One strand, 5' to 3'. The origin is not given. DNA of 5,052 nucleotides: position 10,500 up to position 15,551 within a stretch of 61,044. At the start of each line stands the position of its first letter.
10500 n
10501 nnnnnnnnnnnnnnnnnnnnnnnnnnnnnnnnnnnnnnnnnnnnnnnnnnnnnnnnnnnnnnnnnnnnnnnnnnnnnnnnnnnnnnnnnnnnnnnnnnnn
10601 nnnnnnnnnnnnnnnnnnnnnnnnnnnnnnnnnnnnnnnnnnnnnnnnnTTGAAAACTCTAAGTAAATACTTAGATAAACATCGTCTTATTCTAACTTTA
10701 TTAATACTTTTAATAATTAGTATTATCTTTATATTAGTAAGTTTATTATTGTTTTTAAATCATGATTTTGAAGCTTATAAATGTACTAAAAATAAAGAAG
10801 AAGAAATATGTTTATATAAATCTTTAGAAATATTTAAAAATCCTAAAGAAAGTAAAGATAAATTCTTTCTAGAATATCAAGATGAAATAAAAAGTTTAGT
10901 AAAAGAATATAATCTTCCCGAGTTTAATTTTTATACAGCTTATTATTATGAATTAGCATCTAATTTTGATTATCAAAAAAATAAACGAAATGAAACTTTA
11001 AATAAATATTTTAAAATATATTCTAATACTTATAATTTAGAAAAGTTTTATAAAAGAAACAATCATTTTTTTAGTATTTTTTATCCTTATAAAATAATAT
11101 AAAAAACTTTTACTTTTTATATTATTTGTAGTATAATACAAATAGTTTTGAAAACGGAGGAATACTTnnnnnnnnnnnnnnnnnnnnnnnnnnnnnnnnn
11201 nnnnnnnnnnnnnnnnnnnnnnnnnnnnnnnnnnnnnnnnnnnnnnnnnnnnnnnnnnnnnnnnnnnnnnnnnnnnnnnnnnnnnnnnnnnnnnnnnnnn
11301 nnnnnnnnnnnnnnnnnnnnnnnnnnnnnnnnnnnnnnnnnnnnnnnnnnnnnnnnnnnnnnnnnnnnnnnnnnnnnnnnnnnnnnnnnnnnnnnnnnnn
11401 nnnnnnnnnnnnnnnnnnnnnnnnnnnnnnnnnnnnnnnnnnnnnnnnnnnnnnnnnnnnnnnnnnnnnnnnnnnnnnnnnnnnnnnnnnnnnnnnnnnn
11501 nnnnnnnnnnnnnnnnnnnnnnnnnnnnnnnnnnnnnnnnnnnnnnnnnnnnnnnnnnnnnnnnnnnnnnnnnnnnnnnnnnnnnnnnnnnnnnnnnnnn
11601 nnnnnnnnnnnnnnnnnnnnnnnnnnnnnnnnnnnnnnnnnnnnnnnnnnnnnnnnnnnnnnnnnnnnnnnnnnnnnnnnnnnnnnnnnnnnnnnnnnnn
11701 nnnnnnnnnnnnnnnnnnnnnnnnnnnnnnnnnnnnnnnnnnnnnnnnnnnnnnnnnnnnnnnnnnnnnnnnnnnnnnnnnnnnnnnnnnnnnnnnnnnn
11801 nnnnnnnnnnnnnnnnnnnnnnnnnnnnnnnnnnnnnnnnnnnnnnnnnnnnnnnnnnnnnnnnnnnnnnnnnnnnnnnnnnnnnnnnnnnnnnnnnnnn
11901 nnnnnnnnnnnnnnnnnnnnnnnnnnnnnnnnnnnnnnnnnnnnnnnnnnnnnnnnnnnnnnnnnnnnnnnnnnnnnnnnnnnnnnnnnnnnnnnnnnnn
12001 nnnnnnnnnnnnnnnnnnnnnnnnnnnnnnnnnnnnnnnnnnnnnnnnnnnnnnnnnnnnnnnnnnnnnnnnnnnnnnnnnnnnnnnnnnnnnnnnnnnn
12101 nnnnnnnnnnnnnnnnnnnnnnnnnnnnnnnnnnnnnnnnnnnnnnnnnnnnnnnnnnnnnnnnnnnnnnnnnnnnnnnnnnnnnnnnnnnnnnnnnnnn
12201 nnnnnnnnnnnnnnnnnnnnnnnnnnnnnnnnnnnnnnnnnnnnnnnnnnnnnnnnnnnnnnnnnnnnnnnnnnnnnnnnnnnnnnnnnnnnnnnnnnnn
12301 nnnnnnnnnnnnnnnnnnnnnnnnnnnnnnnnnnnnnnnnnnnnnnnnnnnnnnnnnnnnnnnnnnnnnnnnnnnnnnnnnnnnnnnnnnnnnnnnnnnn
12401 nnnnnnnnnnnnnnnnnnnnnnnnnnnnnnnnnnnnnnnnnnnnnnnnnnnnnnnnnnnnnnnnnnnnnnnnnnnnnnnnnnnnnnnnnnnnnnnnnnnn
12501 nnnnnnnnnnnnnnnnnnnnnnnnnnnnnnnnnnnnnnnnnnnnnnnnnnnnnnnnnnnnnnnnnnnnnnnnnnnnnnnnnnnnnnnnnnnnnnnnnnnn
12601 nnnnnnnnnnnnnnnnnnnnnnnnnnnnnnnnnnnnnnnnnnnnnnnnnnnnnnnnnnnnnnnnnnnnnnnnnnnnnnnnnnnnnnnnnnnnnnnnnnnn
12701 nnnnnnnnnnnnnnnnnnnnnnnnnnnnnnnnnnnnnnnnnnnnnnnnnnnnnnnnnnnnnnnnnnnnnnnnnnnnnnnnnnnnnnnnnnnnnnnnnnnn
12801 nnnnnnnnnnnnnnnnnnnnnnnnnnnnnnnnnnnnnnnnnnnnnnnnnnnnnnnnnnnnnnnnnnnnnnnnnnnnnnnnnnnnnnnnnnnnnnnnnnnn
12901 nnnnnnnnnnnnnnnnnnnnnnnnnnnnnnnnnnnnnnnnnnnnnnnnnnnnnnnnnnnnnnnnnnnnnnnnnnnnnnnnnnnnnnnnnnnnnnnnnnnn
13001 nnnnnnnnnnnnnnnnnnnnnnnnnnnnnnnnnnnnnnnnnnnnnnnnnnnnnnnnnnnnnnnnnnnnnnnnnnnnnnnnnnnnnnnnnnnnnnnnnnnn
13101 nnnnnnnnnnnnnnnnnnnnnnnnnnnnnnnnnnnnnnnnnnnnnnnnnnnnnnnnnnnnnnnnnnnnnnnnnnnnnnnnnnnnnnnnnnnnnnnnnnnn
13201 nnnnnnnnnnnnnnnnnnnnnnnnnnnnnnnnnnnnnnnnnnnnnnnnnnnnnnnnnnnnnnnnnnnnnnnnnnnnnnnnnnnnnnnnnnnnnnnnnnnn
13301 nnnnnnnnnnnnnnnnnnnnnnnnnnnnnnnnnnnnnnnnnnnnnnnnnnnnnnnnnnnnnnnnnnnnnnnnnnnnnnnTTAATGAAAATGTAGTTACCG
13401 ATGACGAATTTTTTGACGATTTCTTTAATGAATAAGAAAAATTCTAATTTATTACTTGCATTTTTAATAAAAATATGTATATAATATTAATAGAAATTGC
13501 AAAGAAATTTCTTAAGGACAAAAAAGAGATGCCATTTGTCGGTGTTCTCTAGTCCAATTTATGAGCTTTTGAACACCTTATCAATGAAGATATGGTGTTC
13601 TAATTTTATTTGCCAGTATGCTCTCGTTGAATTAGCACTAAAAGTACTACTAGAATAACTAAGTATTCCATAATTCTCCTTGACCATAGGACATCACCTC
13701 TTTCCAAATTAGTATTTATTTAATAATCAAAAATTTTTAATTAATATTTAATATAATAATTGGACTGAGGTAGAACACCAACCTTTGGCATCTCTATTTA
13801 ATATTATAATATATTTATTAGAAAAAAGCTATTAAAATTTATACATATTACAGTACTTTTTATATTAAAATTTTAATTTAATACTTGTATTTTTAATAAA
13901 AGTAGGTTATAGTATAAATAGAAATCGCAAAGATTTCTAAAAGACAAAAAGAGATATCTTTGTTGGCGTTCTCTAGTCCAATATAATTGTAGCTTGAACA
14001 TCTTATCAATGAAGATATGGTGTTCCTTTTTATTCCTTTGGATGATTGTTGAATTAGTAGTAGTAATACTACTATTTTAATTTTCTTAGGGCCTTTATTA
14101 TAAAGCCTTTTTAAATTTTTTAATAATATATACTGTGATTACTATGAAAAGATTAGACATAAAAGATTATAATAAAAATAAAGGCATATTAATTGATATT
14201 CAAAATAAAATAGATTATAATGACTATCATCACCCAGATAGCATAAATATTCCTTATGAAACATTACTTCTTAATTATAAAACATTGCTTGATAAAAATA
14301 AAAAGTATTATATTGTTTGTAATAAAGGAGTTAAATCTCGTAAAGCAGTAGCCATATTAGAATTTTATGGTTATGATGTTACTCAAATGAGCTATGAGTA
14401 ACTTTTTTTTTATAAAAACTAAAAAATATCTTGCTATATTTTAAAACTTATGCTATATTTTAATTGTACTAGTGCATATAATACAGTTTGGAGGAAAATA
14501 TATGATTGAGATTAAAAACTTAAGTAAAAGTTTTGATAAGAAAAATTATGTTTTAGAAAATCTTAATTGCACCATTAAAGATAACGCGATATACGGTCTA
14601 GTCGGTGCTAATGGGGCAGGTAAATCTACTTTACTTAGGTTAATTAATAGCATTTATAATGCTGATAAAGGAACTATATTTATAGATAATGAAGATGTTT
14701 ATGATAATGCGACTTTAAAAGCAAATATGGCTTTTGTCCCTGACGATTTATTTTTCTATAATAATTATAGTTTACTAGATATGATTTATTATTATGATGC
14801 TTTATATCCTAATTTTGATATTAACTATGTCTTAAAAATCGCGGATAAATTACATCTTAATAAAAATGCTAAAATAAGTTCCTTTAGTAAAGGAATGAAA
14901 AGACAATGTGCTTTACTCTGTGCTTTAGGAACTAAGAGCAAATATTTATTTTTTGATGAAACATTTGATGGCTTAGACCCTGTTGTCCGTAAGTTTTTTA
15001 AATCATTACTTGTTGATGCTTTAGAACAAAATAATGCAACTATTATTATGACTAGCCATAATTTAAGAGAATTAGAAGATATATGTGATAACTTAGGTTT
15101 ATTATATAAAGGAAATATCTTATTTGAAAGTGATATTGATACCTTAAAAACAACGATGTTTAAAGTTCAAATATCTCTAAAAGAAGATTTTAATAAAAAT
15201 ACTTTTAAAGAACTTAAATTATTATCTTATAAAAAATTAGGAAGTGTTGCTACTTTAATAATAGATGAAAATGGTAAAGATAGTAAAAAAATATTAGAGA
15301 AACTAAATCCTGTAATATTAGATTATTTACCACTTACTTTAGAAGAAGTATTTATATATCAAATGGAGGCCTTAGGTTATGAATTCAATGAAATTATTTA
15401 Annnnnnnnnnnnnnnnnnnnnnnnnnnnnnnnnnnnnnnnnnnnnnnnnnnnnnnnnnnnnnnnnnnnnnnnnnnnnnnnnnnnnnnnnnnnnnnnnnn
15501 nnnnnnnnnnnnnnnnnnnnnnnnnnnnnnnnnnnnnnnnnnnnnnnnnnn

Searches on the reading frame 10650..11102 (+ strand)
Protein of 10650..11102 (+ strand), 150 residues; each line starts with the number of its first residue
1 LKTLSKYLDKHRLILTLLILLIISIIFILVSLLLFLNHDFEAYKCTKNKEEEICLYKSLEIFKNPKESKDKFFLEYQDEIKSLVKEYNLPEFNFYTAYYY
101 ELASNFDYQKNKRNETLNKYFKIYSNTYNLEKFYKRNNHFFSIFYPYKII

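Call 5: search_protein_families(library=pfam, proteins=[window:10650-11102:+], max_evalue=0.001)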
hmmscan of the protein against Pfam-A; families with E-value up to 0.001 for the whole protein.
window:10650-11102:+ (150 aa): 0 families

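Call 25: search_protein_families(library=pfam, proteins=[window:10650-11102:+], max_evalue=0.05)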
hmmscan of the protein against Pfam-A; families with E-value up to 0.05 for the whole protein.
window:10650-11102:+ (150 aa): 1 family
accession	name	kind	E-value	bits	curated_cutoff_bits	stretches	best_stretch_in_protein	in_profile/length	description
PF15957.10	Comm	-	0.012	16.3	27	1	14-60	12-41/110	Commissureless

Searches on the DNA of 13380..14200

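Call 98: search_rna_families(source=window, start=13380, end=14200, threshold=evalue, max_evalue=0.1)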
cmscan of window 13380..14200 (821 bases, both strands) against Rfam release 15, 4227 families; matches with E-value up to 0.1: 2.
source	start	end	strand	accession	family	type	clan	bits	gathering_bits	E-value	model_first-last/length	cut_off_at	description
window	13563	13608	+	RF00902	mir-791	Gene; miRNA;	-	22.3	70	0.092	1-86/86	no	mir-791 microRNA precursor family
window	13989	14062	+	RF02716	sno_ncR3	Gene; snRNA; snoRNA; CD-box;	-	22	88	0.044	1-75/75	no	Small nucleolar RNA ncR3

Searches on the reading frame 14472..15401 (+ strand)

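Call 5: search_protein_families(library=pfam, proteins=[window:14472-15401:+], max_evalue=0.001)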
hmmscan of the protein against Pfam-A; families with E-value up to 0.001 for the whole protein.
window:14472-15401:+ (309 aa): 3 families
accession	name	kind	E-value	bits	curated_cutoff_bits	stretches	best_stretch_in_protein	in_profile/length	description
PF00005.33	ABC_tran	-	4.3e-22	79.6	25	1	28-165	1-136/137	ABC transporter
PF13304.12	AAA_21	-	1e-13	52.5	27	2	128-200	228-302/304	AAA domain, putative AbiEii toxin, Type IV TA system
PF13173.12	AAA_14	-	0.00019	21.9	27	0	38-85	2-49/129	AAA domain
